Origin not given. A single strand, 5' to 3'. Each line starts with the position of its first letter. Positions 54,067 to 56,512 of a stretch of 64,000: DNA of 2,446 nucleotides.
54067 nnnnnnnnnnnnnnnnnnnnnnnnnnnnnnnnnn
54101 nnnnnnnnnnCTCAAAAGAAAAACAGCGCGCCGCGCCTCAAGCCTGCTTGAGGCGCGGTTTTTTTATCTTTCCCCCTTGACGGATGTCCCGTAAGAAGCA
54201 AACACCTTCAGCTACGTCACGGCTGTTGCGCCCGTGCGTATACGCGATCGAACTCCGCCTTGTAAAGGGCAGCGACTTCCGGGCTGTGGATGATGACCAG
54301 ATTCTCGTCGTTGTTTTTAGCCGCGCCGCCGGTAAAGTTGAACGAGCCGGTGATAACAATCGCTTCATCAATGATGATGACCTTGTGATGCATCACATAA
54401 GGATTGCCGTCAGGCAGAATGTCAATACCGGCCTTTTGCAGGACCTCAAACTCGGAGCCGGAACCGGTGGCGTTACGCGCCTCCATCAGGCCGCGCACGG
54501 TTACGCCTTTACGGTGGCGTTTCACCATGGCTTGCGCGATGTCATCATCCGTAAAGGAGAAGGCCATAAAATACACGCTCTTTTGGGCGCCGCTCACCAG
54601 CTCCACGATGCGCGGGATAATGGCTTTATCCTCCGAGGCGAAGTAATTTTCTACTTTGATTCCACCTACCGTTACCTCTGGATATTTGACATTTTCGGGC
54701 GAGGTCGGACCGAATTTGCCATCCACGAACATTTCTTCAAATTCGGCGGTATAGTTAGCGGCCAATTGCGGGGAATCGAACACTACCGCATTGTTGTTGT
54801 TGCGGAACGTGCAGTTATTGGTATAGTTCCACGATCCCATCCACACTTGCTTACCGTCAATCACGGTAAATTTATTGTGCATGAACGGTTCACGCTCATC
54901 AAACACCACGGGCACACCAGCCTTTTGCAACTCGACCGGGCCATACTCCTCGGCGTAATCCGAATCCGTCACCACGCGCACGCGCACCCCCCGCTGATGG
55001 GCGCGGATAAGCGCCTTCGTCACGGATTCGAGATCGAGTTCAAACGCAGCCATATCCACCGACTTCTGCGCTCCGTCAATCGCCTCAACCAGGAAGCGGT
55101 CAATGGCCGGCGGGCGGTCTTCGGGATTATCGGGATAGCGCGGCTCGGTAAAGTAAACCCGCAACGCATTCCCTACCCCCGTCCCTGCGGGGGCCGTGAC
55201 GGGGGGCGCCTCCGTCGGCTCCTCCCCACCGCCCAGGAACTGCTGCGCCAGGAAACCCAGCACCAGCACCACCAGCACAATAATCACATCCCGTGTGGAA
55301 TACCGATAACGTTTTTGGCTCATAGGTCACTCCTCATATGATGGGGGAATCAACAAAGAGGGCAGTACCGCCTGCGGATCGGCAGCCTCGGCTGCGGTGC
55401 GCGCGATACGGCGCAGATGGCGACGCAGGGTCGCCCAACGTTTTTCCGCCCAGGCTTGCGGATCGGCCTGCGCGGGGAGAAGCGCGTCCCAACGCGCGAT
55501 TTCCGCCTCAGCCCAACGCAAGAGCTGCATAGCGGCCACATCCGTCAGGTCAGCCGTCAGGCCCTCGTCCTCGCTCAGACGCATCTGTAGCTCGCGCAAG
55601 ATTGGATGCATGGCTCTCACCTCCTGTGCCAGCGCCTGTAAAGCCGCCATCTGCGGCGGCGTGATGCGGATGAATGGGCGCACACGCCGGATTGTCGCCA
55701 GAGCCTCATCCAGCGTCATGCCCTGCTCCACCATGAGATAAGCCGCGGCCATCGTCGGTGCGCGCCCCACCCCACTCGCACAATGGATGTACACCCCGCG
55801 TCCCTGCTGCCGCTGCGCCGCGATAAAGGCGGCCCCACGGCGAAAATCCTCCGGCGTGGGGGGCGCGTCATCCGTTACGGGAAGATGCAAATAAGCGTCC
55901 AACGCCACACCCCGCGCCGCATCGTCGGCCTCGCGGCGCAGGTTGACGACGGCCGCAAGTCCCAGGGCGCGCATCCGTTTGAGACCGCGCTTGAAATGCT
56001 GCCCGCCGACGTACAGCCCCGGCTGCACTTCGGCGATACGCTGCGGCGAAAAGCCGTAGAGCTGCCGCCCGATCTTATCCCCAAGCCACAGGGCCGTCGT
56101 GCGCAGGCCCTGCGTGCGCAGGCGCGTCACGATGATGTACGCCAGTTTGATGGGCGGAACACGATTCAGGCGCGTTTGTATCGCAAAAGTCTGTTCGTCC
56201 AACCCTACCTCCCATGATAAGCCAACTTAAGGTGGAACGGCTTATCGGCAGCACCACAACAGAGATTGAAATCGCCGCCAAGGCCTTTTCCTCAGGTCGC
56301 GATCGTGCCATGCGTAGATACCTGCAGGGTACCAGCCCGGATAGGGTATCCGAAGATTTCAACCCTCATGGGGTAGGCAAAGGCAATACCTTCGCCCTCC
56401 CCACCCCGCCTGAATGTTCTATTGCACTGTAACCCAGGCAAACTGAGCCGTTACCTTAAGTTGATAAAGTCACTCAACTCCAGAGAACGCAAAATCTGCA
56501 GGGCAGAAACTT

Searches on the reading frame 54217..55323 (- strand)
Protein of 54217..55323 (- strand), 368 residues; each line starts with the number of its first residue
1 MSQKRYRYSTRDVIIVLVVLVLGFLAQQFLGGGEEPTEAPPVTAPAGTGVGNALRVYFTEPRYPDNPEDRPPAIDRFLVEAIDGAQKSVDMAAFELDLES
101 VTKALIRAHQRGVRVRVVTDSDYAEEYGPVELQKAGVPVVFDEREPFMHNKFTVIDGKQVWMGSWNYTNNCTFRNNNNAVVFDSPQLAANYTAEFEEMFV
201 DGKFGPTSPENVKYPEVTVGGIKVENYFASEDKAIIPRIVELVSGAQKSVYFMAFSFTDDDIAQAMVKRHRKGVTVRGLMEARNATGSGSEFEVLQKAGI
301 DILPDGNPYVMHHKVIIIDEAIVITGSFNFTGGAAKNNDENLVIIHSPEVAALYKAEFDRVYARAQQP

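Call 3: search_protein_families(library=pfam, proteins=[window:54217-55323:-], max_evalue=0.01)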
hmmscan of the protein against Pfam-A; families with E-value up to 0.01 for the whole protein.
window:54217-55323:- (368 aa): 4 families
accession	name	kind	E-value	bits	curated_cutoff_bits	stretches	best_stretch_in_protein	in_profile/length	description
PF13091.12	PLDc_2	-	1.5e-54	183.9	27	2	240-361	2-131/132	PLD-like domain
PF07894.18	SACK1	-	4.3e-11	43.3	21.4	2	311-366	219-273/274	Scaffolding anchor of CK1 domain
PF00614.28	PLDc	-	1.3e-08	34.9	21.9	1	308-334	2-28/28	Phospholipase D Active site motif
PF11495.14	Regulator_TrmB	-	0.00034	20.4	22.2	1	77-201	14-131/233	Archaeal transcriptional regulator TrmB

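Call 5: search_protein_families(library=ncbifam, proteins=[window:54217-55323:-], max_evalue=0.01)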
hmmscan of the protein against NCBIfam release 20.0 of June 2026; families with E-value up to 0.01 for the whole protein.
window:54217-55323:- (368 aa): 10 families
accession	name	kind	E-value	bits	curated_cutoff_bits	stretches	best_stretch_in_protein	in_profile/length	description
NF010492.0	PRK13912.1-3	equivalog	9.9e-24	83.9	297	2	230-362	30-172/178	nuclease NucT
NF038319.1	DISARM_DrmC_I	equivalog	6.2e-23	81.5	133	2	239-360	99-233/236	DISARM system phospholipase D-like protein DrmC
NF010491.0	PRK13912.1-2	equivalog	9.9e-17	61.3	225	1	231-350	33-162/180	nuclease NucT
NF010490.0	PRK13912.1-1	equivalog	1.6e-16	60.8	211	2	234-342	30-136/159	nuclease NucT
NF010493.0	PRK13912.1-4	equivalog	6.5e-12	45.8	351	1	231-366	24-169/171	nuclease NucT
NF009107.0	PRK12452.1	equivalog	2.5e-10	39.7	787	1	228-360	338-475/509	cardiolipin synthase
TIGR04265.1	bac_cardiolipin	equivalog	6.9e-09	35.2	290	1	238-360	322-449/483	cardiolipin synthase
NF041068.1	DpdK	equivalog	2.1e-08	33.9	100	1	311-360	117-165/167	phospholipase D-like domain-containing protein DpdK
NF008427.0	PRK11263.1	equivalog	1.3e-06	27.8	281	1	79-171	25-135/409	cardiolipin synthase ClsB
NF009564.0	PRK13019.1-4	equivalog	0.001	19.2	143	0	89-126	40-77/101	ATP-dependent Clp protease adapter ClpS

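Call 6: search_protein_families(library=padloc, proteins=[window:54217-55323:-], max_evalue=0.01)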
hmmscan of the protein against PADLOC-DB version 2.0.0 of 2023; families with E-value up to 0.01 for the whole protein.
window:54217-55323:- (368 aa): 26 families (the best 25 are shown)
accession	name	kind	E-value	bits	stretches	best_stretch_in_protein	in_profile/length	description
PDLC02614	DrmC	-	2.5e-24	83.8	2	237-355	24-145/153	DrmC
PDLC02597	DrmC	-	2.5e-17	61.5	2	77-194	100-231/242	DrmC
PDLC02606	DrmC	-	1.1e-16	59.1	2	76-182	37-157/182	DrmC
PDLC02585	DrmC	-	3.5e-14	51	2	239-353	110-236/253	DrmC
PDLC02609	DrmC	-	3.8e-14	51.2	2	237-354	99-225/241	DrmC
PDLC02588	DrmC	-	1.6e-12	45.6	1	239-351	109-233/256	DrmC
PDLC02589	DrmC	-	1.2e-11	42.2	1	74-121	111-159/264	DrmC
PDLC02612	DrmC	-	1.7e-11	42.1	2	239-363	97-226/235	DrmC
PDLC02587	DrmC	-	2e-11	41.4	2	310-361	204-255/267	DrmC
PDLC02607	DrmC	-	4.5e-11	40.6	1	309-351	201-243/265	DrmC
PDLC02605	DrmC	-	1.8e-10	38.9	0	241-353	122-251/270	DrmC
PDLC03924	MkoC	-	3.3e-10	36.7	2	75-192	994-1126/1136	-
PDLC02608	DrmC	-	4.7e-10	37.5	1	309-364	99-154/162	DrmC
PDLC03922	MkoB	-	8.7e-10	36.5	2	76-168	479-566/610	-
PDLC02901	DpdK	-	2.6e-09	35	1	311-364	119-171/173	DpdK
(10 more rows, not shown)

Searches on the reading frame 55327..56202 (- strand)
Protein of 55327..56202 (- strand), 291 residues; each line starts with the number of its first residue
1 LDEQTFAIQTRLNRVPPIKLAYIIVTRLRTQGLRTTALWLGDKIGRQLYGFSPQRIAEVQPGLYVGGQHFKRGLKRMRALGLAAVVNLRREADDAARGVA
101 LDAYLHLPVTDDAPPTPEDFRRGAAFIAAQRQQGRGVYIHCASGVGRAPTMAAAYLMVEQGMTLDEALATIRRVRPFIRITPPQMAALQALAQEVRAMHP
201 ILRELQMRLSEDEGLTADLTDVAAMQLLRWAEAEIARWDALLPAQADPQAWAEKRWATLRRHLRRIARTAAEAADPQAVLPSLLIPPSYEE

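Call 3: search_protein_families(library=pfam, proteins=[window:55327-56202:-], max_evalue=0.01)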
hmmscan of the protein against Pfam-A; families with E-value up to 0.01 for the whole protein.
window:55327-56202:- (291 aa): 6 families
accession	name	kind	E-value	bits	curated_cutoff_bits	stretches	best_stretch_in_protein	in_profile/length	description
PF00782.25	DSPc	-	7.8e-20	71.5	33.5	1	63-190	1-129/133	Dual specificity phosphatase, catalytic domain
PF22741.1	PTP-NADK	-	2.3e-13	50.3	27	1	63-171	30-145/163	DSP-PTPase phosphatase fused to NAD+ Kinase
PF22784.1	PTP-SAK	-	2.7e-12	47.4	27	1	73-168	23-120/153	Swiss Army Knife protein, DSP-PTPase phosphatase domain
PF22785.1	Tc-R-P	-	3.1e-12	47.4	27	1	70-157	12-102/106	Polymorphic toxin system, DSP-PTPase phosphatase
PF14566.11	PTPlike_phytase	-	0.00019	22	27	1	104-158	104-157/158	Inositol hexakisphosphate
PF00102.32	Y_phosphatase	-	0.0043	17.2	20.9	1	114-178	148-218/234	Protein-tyrosine phosphatase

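Call 5: search_protein_families(library=ncbifam, proteins=[window:55327-56202:-], max_evalue=0.01)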
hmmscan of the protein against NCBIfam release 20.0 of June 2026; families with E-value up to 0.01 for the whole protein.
window:55327-56202:- (291 aa): 2 families
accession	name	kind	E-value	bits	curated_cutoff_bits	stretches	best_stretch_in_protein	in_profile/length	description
NF009025.0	PRK12361.1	equivalog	9.9e-18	63.6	505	1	56-194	94-235/546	hypothetical protein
NF041348.1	XopH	equivalog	0.002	17.5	500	1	103-165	243-304/368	type III secretion system effector XopH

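Call 6: search_protein_families(library=padloc, proteins=[window:55327-56202:-], max_evalue=0.01)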
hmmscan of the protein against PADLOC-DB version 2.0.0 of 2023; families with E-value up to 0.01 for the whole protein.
window:55327-56202:- (291 aa): 0 families

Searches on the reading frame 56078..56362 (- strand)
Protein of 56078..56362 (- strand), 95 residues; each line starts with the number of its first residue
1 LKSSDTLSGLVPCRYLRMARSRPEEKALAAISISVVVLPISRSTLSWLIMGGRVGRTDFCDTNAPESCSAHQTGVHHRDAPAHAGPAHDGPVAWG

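Call 43: search_protein_families(library=pfam, proteins=[window:56078-56362:-], max_evalue=10)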
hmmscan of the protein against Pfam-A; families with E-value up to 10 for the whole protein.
seq(95 aa): 0 families
